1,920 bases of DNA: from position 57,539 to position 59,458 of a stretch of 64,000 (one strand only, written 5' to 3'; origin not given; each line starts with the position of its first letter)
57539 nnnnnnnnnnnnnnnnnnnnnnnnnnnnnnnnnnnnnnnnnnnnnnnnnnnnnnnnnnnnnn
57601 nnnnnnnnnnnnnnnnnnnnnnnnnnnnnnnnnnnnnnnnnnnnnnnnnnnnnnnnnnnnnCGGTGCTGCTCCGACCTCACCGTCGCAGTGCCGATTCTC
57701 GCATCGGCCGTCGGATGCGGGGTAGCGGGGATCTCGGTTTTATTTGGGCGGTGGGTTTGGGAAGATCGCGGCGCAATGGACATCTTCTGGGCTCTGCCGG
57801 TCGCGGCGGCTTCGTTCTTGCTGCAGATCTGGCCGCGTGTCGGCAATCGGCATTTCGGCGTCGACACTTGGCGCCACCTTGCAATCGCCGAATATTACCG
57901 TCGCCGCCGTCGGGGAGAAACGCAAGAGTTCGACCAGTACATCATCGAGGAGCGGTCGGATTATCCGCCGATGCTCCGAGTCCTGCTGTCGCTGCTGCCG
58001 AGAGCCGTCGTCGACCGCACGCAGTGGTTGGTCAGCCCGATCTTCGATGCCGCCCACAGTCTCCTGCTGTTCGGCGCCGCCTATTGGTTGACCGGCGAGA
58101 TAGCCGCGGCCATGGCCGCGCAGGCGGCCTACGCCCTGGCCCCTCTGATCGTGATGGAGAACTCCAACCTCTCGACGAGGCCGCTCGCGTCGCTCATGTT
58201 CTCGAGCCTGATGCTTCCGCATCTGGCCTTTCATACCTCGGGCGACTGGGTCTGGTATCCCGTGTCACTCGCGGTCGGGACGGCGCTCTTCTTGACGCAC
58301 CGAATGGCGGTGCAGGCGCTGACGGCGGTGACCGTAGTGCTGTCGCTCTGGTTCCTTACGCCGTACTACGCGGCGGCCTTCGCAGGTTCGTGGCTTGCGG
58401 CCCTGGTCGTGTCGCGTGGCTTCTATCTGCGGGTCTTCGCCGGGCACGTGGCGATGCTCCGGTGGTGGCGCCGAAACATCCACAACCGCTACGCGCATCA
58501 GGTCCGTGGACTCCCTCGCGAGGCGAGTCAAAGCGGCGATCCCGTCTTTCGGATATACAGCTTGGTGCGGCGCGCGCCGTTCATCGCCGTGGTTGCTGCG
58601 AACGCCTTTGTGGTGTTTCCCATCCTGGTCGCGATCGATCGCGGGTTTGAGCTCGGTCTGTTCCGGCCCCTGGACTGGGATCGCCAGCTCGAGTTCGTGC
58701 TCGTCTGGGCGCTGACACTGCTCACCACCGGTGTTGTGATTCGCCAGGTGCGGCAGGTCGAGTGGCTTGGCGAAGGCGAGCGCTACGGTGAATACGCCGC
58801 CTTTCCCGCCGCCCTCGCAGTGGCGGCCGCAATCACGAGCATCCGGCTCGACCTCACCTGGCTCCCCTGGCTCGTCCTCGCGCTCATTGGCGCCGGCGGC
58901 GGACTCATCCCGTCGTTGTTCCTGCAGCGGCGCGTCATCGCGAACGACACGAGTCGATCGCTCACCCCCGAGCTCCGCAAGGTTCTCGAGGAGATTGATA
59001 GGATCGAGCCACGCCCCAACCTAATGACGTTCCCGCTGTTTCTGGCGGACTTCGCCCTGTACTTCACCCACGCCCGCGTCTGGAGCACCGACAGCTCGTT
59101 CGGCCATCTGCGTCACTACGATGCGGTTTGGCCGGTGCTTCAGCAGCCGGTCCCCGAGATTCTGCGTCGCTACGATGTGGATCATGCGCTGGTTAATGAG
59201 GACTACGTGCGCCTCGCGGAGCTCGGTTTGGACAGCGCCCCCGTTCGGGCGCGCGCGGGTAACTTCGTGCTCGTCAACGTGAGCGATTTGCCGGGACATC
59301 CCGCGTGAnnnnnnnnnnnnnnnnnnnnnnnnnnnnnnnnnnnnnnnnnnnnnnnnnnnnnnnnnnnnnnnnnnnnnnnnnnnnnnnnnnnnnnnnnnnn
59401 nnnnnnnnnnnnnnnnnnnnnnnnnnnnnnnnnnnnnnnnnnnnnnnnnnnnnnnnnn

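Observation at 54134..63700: Lower-GC island encoding an Arn-like 4-amino-pentose pathway (ArnA-CT-like, ArnB-like, ArnC-like, ArnT-like) plus GNAT, Zn-ribbon methyltransferase and a second GT2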

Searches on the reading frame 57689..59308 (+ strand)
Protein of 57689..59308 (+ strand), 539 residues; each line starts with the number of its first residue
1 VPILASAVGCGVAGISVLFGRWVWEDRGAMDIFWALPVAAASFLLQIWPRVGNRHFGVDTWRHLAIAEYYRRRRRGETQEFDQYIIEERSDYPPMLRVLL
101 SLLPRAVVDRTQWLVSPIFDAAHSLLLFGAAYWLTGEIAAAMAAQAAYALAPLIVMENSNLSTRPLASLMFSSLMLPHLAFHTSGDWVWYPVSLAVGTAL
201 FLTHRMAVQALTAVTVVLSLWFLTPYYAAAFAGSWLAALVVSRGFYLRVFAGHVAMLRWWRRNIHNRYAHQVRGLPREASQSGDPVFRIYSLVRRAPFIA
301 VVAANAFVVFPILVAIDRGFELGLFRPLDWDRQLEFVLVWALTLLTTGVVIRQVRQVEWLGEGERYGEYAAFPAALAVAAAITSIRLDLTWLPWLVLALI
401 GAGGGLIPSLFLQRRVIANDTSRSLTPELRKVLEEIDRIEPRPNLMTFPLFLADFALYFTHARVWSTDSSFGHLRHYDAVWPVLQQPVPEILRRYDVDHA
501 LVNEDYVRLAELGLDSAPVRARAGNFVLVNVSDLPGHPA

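Call 4: search_protein_families(library=pfam, proteins=[window:57689-59308:+], max_evalue=0.01)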
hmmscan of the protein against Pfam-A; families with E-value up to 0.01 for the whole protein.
window:57689-59308:+ (539 aa): 0 families

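Call 5: search_protein_families(library=ncbifam, proteins=[window:57689-59308:+], max_evalue=0.01)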
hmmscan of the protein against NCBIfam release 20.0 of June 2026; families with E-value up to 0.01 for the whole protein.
window:57689-59308:+ (539 aa): 0 families

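Call 8: search_solved_structures(query=window:57689-59308:+, max_evalue=10)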
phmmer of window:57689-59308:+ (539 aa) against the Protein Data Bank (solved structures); distinct sequences matched with E-value up to 10: 2.
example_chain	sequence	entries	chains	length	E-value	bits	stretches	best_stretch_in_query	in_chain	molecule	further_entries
6ejx_D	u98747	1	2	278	0.54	11.8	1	404-477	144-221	Platelet glycoprotein Ib alpha chain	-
5vx8_A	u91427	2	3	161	0.93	11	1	446-483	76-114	Outer capsid protein VP4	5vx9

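Call 9: find_homologous_proteins(query=window:57689-59308:+, max_evalue=0.001)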
Query window:57689-59308:+ (539 aa): 62 proteins with E <= 0.001 among 8000 candidates.
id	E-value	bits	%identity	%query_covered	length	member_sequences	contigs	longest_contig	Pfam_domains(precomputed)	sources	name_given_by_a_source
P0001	0.0e+0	1140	100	95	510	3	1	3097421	-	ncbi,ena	-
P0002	0.0e+0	1133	99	95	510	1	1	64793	-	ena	-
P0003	0.0e+0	1014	89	95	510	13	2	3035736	-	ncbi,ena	-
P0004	6.6e-241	819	73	93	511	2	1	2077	-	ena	-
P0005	1.9e-238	810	70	93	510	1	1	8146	-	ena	-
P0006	1.4e-232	791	69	93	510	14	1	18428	-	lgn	-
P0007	4.2e-195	667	61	94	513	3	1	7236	-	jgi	-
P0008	3.6e-191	654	59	93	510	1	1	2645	-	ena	-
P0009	4.2e-191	654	58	93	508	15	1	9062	-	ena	-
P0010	1.8e-189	649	58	92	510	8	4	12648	-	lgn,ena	-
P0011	2.8e-188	645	57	92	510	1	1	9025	-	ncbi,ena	-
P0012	7.3e-188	644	58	92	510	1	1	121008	-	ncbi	-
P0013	1.2e-187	643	56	93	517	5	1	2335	-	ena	-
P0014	2.3e-186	639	55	92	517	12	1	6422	-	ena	-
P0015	1.9e-182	626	55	90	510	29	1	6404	-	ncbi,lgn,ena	-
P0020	2.7e-131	457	44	92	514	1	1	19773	-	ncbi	ncbi:MAG: hypothetical protein ABH836_07070 [Candidatus Omnitrophota bacterium]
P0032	1.9e-118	414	43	92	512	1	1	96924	-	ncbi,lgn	-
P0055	2.3e-93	332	38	86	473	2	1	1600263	-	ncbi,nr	ncbi:MAG: hypothetical protein NPINA01_02970 [Nitrospinaceae bacterium]|nr:MAG: hypothetical protein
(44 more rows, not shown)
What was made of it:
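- Checked: The ORF runs 57689-59308; homologues show the true start is M30, at 57776 (call 9).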

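Call 10: find_encoding_contigs(protein=P0001, flank=10000, max_places=3)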
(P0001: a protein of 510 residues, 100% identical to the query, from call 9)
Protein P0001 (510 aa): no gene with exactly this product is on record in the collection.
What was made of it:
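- Tried and rejected: Exact look-up of the 100%-identical membrane protein found no contig (call 10).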

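Call 11: find_encoding_contigs(protein=P0020, flank=10000, max_places=2)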
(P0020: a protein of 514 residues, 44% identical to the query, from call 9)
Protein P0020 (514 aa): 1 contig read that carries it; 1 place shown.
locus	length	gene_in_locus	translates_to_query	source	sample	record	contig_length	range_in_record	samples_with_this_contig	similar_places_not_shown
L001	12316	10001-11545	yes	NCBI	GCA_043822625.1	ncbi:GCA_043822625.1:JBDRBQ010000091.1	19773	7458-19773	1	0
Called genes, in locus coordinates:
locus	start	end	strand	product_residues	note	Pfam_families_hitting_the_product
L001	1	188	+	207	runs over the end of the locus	PF25084:LbH_EIF2B (weak), PF25087:GMPPB_C (faint), PF14602:Hexapep_2 (faint), PF25084:LbH_EIF2B (weak), PF00132:Hexapep (weak)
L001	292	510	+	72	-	-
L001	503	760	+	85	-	PF05016:ParE_toxin, PF06769:YoeB_toxin (weak)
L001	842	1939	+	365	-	PF00155:Aminotran_1_2 (weak), PF01041:DegT_DnrJ_EryC1, PF01053:Cys_Met_Meta_PP, PF01212:Beta_elim_lyase (weak), PF00266:Aminotran_5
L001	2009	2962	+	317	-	PF01073:3Beta_HSD, PF01370:Epimerase, PF02719:Polysacc_synt_2, PF04321:RmlD_sub_bind, PF16363:GDP_Man_Dehyd, PF13460:NAD_binding_10, PF07993:NAD_binding_4 (weak)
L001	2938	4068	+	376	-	PF00155:Aminotran_1_2, PF01041:DegT_DnrJ_EryC1, PF01053:Cys_Met_Meta_PP (weak), PF00266:Aminotran_5 (faint)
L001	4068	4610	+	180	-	PF25084:LbH_EIF2B (faint), PF25087:GMPPB_C (faint), PF00132:Hexapep, PF14602:Hexapep_2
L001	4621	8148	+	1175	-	PF11847:GT-C_AftD (weak)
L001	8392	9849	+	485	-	PF02310:B12-binding, PF04055:Radical_SAM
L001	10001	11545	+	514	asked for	-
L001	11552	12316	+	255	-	PF01073:3Beta_HSD, PF01370:Epimerase, PF02719:Polysacc_synt_2, PF04321:RmlD_sub_bind, PF07993:NAD_binding_4, PF13460:NAD_binding_10, PF16363:GDP_Man_Dehyd, PF02719:Polysacc_synt_2, +1 more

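Call 12: find_encoding_contigs(protein=P0055, flank=10000, max_places=2)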
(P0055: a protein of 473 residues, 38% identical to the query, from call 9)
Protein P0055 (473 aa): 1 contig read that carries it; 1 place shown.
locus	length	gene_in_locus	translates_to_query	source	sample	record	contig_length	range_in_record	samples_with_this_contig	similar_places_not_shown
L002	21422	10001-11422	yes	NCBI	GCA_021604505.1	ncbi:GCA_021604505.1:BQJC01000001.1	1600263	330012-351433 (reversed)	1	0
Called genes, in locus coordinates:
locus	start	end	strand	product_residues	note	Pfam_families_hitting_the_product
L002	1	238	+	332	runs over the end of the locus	PF00535:Glycos_transf_2, PF10111:Glyco_tranf_2_2 (faint), PF13632:Glyco_trans_2_3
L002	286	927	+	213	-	PF00970:FAD_binding_6, PF00175:NAD_binding_1 (faint)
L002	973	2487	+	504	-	PF04055:Radical_SAM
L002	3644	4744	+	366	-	PF00155:Aminotran_1_2, PF01041:DegT_DnrJ_EryC1, PF01212:Beta_elim_lyase, PF01053:Cys_Met_Meta_PP, PF00266:Aminotran_5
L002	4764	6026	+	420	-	PF00534:Glycos_transf_1, PF13692:Glyco_trans_1_4, PF26337:Gtf3_C (weak)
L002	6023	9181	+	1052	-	-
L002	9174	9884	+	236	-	PF13489:Methyltransf_23, PF13847:Methyltransf_31 (weak), PF08241:Methyltransf_11, PF13649:Methyltransf_25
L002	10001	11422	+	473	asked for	-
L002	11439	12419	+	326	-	PF01073:3Beta_HSD, PF01370:Epimerase, PF04321:RmlD_sub_bind, PF07993:NAD_binding_4 (faint), PF16363:GDP_Man_Dehyd, PF02719:Polysacc_synt_2 (weak)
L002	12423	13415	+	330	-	PF13302:Acetyltransf_3 (faint), PF00583:Acetyltransf_1, PF13508:Acetyltransf_7 (weak)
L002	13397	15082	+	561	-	PF02543:Carbam_trans_N, PF16861:Carbam_trans_C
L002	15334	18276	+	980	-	-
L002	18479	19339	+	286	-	PF05219:DREV (weak), PF13489:Methyltransf_23, PF07021:MetW, PF13847:Methyltransf_31, PF08241:Methyltransf_11, PF08242:Methyltransf_12, PF13649:Methyltransf_25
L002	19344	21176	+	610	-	-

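Call 15: find_related_loci(query=A1, collection=genome_contigs, flank=10000)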
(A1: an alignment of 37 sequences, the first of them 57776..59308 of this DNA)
Query A1 (510 aa) in genome_contigs; peptide patterns used: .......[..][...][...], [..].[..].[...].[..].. (x = any residue, [..] = any of these).
104 stretches matched a pattern; 40 encode a relative of the query (tblastn E <= 1e-3); 39 distinct loci.
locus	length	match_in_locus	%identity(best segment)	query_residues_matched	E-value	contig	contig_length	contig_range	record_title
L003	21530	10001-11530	89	1-510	0e+0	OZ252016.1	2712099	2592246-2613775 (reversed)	MAG: Chloroflexota bacterium isolate c55ced2e-1ba6-4635-9983-d2261847e0b0 genome assembly, chromosome: 1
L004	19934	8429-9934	69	1-502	0e+0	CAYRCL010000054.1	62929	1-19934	MAG TPA_asm: uncultured Chloroflexota bacterium isolate SRP092796_co4_648 genome assembly, contig: k141_3014736, whole g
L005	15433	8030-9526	57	6-504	0e+0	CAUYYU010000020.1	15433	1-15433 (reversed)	MAG: Chloroflexota bacterium isolate CB27_AW.76 genome assembly, contig: Ga0310120_10001930, whole genome shotgun sequen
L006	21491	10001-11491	58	6-502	0e+0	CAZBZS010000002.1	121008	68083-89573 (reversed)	MAG TPA_asm: uncultured Chloroflexota bacterium isolate SRP092902_co1_109 genome assembly, contig: NODE_80_length_121008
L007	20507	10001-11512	53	1-504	0e+0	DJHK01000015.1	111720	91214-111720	MAG TPA_asm: Chloroflexi bacterium UBA6622 UBA6622_contig_13260, whole genome shotgun sequence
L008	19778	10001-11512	54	1-504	0e+0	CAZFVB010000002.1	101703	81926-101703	MAG TPA_asm: uncultured Chloroflexota bacterium isolate SRP092796_co3_298 genome assembly, contig: NODE_136_length_10170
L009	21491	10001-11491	52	6-504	2e-168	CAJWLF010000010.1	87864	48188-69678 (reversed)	MAG TPA_asm: uncultured Chloroflexi bacterium isolate ERR599156_bin.184_MetaBAT_v2.12.1_MAG genome assembly, contig: NOD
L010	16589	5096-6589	54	6-503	1e-161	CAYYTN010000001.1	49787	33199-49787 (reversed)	MAG TPA_asm: uncultured Chloroflexota bacterium isolate SRP200020_co5_47 genome assembly, contig: NODE_995_length_49787_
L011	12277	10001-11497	44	9-505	2e-139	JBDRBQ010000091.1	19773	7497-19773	MAG: Candidatus Omnitrophota bacterium isolate MEGAHIT-group-1.137 k141_6789695, whole genome shotgun sequence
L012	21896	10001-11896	40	5-502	1e-131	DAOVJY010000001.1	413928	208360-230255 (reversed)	MAG TPA_asm: Candidatus Omnitrophota bacterium isolate CSMAG_1405 CSMAG_1405_k141_1397613_length_413928_cov_32.4802, who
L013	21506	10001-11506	40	2-502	2e-131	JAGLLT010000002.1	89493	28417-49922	MAG: Candidatus Omnitrophota bacterium isolate RS_5_28 ROV157_5.bin.28.fa_2, whole genome shotgun sequence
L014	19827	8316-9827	41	1-503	3e-130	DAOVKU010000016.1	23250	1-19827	MAG TPA_asm: Candidatus Omnitrophota bacterium isolate CSMAG_1427 CSMAG_1427_k141_4272996_length_23250_cov_10.9952, whol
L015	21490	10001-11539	41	1-503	1e-119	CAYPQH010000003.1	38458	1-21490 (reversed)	MAG TPA_asm: uncultured Nitrospinaceae bacterium isolate SRP128015_co3_424 genome assembly, contig: NODE_796_length_3845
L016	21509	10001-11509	44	3-502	4e-114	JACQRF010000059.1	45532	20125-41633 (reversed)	MAG: Candidatus Omnitrophota bacterium isolate NC_groundwater_1352_Ag_S-0.2um_68_36 S_p2_S4_coassembly_k141_1211845, who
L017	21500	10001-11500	43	10-504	8e-115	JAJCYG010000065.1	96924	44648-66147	MAG: Actinomycetes bacterium isolate OFTM219 OFTM219_64, whole genome shotgun sequence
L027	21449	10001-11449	27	12-502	1e-75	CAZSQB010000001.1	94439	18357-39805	MAG TPA_asm: uncultured Gammaproteobacteria bacterium isolate SRP269290_co3_983 genome assembly, contig: NODE_149_length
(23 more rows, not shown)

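Call 20: predict_structure(alignment_id=A1)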
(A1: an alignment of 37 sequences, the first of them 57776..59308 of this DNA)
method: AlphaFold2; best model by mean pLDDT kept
length: 510 residues; sequences in the alignment: 37
mean_pLDDT: 90.6   pTM: 0.90
mean pLDDT of the five models: 90.6, 90.6, 89.2, 88.8, 88.7
residues with pLDDT >= 90: 346; 70-90: 138; 50-70: 22; < 50: 4
segments of 3 or more residues with pLDDT < 50: none
pLDDT, mean of each block of 10 residues (from residue 1): 92 94 82 89 67 87 89 90 89 97 97 97 92 90 98 98 98 91 98 98 98 94 93 85 76 63 76 92 96 92 97 97 91 90 98 94 94 95 89 87 96 94 92 92 83 87 93 93 93 96 73
secondary structure, 60 per line:
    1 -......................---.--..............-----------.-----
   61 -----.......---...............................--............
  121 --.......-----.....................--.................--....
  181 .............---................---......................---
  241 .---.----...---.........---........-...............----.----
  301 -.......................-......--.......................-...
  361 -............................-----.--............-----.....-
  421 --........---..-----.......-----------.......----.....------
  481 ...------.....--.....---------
elements in order: H2-23 H30-43 H66-72 H76-106 H109-120 H123-129 H135-155 H158-174 H177-193 H197-212 H216-237 H256-264 H268-275 H277-291 H302-324 H326-331 H334-355 H362-389 H398-409 E415-419 H423-430 H441-447 H459-465 E470-474 E490-494 E497-501
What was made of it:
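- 57776..59308 (+): 510-aa GT-C-fold membrane glycosyltransferase of an unannotated family (called MEMB here). AF2 pLDDT is 90.6 (call 20).
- On GT-C_A fold glycosyltransferases: The AF2 model has pLDDT 90.6 and pTM 0.90 (call 20).
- Tried and rejected: This was rejected because it lacks the C-terminal domain and motif (calls 4, 20).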

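Call 23: fold_search(model_id=the predicted structure, library=pdb)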
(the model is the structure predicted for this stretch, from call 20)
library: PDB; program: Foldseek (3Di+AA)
matches with E <= 10: 234; with E <= 0.001: 24
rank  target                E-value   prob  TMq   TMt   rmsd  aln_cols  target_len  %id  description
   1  6s7t_A                5.8e-06  1.00  0.55  0.41  18.1       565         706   10  Cryo-EM structure of human oligosaccharyltransferase complex OST-B (released 2019-12-18)
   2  8pn9_A                8.5e-06  1.00  0.60  0.48  13.4       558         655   12  Structure of human oligosaccharyltransferase OST-A complex bound to NGI-1 (released 2024-05-08)
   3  6ftg_5                1.0e-05  1.00  0.56  0.46  15.7       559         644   10  Subtomogram average of OST-containing ribosome-translocon complexes from canine rough microsomal membranes (released 2018-03-21)
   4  5f15                  1.1e-05  1.00  0.55  0.53   9.5       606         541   14  Crystal Structure of ArnT from Cupriavidus metallidurans bound to Undecaprenyl phosphate (released 2016-02-17)
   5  6s7o_A                1.4e-05  1.00  0.59  0.47  13.3       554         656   11  Cryo-EM structure of human oligosaccharyltransferase complex OST-A (released 2019-12-18)
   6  7oci_F                1.9e-05  1.00  0.53  0.44  11.5       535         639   12  Cryo-EM structure of yeast Ost6p containing oligosaccharyltransferase complex (released 2022-02-16)
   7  6ezn_F                2.2e-05  1.00  0.52  0.42  13.9       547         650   12  Cryo-EM structure of the yeast oligosaccharyltransferase (OST) complex (released 2018-01-17)
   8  9n9j_I                2.4e-05  1.00  0.54  0.41  18.0       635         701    9  Structure of a GRP94 folding intermediate engaged with a CCDC134- and FKBP11-bound secretory translocon (released 2025-11-19)
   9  8b6l_I                3.4e-05  1.00  0.55  0.42  18.1       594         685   10  Subtomogram average of the human Sec61-TRAP-OSTA-translocon (released 2022-12-07)
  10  8age_A                4.8e-05  1.00  0.49  0.40  15.6       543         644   11  Structure of yeast oligosaccharylransferase complex with acceptor peptide bound (released 2022-12-07)
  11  8agc_A                5.8e-05  1.00  0.52  0.40  17.3       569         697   11  Structure of yeast oligosaccharylransferase complex with lipid-linked oligosaccharide and non-acceptor peptide bound (released 2022-12-07)
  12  5ezm                  8.1e-05  1.00  0.39  0.37  18.4       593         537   14  Crystal Structure of ArnT from Cupriavidus metallidurans in the apo state (released 2016-02-17)
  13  6c26_A                1.1e-04  1.00  0.55  0.45  13.7       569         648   10  The Cryo-EM structure of a eukaryotic oligosaccharyl transferase complex (released 2018-01-31)
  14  7e9s_A                1.2e-04  1.00  0.53  0.34  12.2       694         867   12  Archaeal oligosaccharyltransferase AglB from Archaeoglobus fulgidus in complex with an inhibitory peptide and a dolich (released 2021-09-08)
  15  8agb_A                1.3e-04  1.00  0.51  0.42  12.8       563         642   13  Structure of yeast oligosaccharylransferase complex with lipid-linked oligosaccharide bound (released 2022-12-07)
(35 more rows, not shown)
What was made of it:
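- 57776..59308 (+): The 41 best Foldseek PDB matches are all GT-C enzymes: STT3, ArnT, AglB, DPY19, AftD, PglB, Pmt4 (call 23).
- On GT-C_A fold glycosyltransferases: The first 41 Foldseek matches are all GT-C enzymes, 24 of them with E <= 1e-3, at TM about 0.5-0.6 (call 23).
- The model is confident, and every one of the first 41 Foldseek matches is a GT-C enzyme (calls 20, 23). The top structural matches are STT3, AglB and PglB oligosaccharyltransferases (call 23). Normalised by target length, ArnT is the closest of the leading matches (TMt 0.53; ALG12, far weaker in E-value, is nominally 0.54) (call 23).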

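Call 24: find_encoding_contigs(protein=P0003, flank=10000, max_places=2)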
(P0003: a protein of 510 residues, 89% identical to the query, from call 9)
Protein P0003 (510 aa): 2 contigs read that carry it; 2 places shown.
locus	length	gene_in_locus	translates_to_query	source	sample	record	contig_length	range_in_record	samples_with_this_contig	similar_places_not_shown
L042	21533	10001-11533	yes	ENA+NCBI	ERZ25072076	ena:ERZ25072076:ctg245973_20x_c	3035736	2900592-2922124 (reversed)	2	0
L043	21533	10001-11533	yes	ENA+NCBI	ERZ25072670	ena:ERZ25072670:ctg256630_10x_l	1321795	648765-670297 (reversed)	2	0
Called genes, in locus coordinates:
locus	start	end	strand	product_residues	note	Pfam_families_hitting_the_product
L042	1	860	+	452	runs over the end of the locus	PF00202:Aminotran_3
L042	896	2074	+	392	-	PF01546:Peptidase_M20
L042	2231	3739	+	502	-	PF11376:DUF3179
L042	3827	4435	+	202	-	PF13580:SIS_2, PF01380:SIS (weak)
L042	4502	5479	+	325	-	PF00288:GHMP_kinases_N, PF08544:GHMP_kinases_C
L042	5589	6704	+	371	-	PF01073:3Beta_HSD, PF01370:Epimerase, PF02719:Polysacc_synt_2 (faint), PF04321:RmlD_sub_bind (faint), PF16363:GDP_Man_Dehyd, PF07993:NAD_binding_4, PF01370:Epimerase, PF16363:GDP_Man_Dehyd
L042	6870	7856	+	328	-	PF00535:Glycos_transf_2, PF13641:Glyco_tranf_2_3, PF13632:Glyco_trans_2_3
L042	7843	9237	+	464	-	-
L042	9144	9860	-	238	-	-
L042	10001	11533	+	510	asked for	-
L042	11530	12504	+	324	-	PF01073:3Beta_HSD, PF01370:Epimerase, PF02719:Polysacc_synt_2 (faint), PF04321:RmlD_sub_bind, PF05368:NmrA (faint), PF07993:NAD_binding_4 (faint), PF13460:NAD_binding_10, PF16363:GDP_Man_Dehyd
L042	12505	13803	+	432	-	PF13527:Acetyltransf_9, PF00583:Acetyltransf_1, PF13508:Acetyltransf_7, PF13673:Acetyltransf_10 (weak)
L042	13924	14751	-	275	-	PF13489:Methyltransf_23, PF07021:MetW, PF13649:Methyltransf_25, PF13847:Methyltransf_31, PF08241:Methyltransf_11, PF08242:Methyltransf_12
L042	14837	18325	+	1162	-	-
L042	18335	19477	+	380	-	-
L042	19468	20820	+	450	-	-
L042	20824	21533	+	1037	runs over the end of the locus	-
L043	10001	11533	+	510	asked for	-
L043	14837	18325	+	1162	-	-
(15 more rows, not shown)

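Call 25: find_encoding_contigs(protein=P0012, flank=10000, max_places=1)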
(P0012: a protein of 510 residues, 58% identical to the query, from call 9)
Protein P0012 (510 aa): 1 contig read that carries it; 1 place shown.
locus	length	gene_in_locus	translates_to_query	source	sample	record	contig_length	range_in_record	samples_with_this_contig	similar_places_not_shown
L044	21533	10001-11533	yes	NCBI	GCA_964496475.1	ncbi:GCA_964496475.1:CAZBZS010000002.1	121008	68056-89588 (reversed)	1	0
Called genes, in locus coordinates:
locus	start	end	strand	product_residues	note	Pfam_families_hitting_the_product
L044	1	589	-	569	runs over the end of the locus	PF04055:Radical_SAM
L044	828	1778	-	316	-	PF01073:3Beta_HSD, PF01370:Epimerase, PF04321:RmlD_sub_bind, PF07993:NAD_binding_4 (faint), PF16363:GDP_Man_Dehyd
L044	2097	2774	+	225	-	PF00535:Glycos_transf_2, PF13641:Glyco_tranf_2_3 (weak)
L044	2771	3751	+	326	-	PF00535:Glycos_transf_2, PF13641:Glyco_tranf_2_3 (faint), PF10111:Glyco_tranf_2_2 (faint), PF13632:Glyco_trans_2_3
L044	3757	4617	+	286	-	PF00535:Glycos_transf_2, PF13641:Glyco_tranf_2_3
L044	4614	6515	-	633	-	PF13522:GATase_6, PF13537:GATase_7, PF00733:Asn_synthase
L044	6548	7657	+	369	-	PF00535:Glycos_transf_2, PF10111:Glyco_tranf_2_2 (faint), PF13641:Glyco_tranf_2_3, PF13632:Glyco_trans_2_3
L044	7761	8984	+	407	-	-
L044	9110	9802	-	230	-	-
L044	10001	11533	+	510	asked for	-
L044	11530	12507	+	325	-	PF01073:3Beta_HSD, PF01370:Epimerase, PF02719:Polysacc_synt_2 (weak), PF04321:RmlD_sub_bind, PF16363:GDP_Man_Dehyd, PF07993:NAD_binding_4 (weak)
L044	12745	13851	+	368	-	PF00583:Acetyltransf_1, PF13527:Acetyltransf_9 (weak), PF13508:Acetyltransf_7 (weak)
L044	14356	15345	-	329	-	PF05219:DREV (faint), PF07021:MetW, PF13489:Methyltransf_23, PF08241:Methyltransf_11, PF08242:Methyltransf_12, PF13649:Methyltransf_25, PF13847:Methyltransf_31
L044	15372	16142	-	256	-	PF00106:adh_short, PF08659:KR, PF13561:adh_short_C2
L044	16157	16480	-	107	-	PF07978:NIPSNAP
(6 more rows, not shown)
